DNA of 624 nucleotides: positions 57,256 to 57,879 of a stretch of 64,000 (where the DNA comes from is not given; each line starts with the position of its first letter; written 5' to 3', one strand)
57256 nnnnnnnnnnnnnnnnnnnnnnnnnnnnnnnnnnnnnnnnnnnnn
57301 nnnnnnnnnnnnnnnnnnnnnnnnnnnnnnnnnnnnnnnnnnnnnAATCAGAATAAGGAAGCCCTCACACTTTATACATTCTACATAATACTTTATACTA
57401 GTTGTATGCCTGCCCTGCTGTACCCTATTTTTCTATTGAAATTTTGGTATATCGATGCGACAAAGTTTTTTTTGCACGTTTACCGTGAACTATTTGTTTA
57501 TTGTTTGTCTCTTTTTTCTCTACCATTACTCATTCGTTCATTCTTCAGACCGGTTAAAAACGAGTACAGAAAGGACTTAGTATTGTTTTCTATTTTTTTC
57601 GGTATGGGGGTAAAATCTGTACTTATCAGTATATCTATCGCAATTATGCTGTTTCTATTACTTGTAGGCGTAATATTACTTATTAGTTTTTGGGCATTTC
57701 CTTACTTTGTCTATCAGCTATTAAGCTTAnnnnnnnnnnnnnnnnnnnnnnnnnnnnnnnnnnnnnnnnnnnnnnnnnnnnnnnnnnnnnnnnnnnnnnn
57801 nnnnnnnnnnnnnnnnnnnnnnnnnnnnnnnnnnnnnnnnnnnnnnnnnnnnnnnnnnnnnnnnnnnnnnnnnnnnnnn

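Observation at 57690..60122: Membrane-anchored Hsp100/Clp-like ATPase with a Walker-B DE->QN substitution in ring 1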

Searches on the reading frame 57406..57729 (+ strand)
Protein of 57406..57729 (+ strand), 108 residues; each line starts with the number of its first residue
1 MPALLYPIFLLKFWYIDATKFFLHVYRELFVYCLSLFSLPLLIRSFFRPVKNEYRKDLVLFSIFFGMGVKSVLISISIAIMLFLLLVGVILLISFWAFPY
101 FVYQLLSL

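Call 3: search_protein_families(library=pfam, proteins=[window:57406-57729:+], max_evalue=0.01)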
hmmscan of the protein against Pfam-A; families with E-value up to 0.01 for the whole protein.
window:57406-57729:+ (108 aa): 0 families

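Call 25: find_homologous_proteins(query=window:57406-57729:+, max_evalue=0.001)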
Query window:57406-57729:+ (108 aa): 140 proteins with E <= 0.001 among 152 candidates; the best 120 are listed.
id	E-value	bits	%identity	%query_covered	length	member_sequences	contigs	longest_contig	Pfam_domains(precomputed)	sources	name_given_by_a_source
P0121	2.5e-46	174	79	90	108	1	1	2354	-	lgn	-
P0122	2.9e-40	155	69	100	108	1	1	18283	-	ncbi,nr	ncbi:MAG TPA: hypothetical protein PLD54_01105 [Candidatus Levybacteria bacterium]|nr:hypothetical p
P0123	1.6e-38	149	70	90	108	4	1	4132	-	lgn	-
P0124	8.5e-37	144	66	100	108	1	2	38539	-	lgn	-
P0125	1.2e-31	127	59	100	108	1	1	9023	-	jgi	jgi:hypothetical protein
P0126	2.0e-31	127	59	86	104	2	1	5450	-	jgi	jgi:hypothetical protein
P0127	2.9e-31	126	56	100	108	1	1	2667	-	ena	-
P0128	1.9e-18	85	56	81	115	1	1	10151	-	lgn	-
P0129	3.4e-17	81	52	92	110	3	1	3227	-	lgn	-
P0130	1.8e-16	78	51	63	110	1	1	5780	-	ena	-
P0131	1.8e-16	78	50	92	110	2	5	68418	-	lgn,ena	-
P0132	3.2e-16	78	48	98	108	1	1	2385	-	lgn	-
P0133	5.8e-16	77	48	72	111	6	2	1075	-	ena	-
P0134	1.1e-15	76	44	93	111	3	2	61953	-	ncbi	-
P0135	1.2e-15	76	50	89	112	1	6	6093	-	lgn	-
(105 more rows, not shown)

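Call 59: search_protein_families(library=padloc, proteins=[window:57406-57729:+], max_evalue=0.001)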
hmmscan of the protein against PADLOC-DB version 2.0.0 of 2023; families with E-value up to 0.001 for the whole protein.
window:57406-57729:+ (108 aa): 0 families

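Call 60: search_protein_families(library=ncbifam, proteins=[window:57406-57729:+], max_evalue=0.001)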
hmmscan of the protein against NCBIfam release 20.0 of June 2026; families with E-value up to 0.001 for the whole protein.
window:57406-57729:+ (108 aa): 0 families
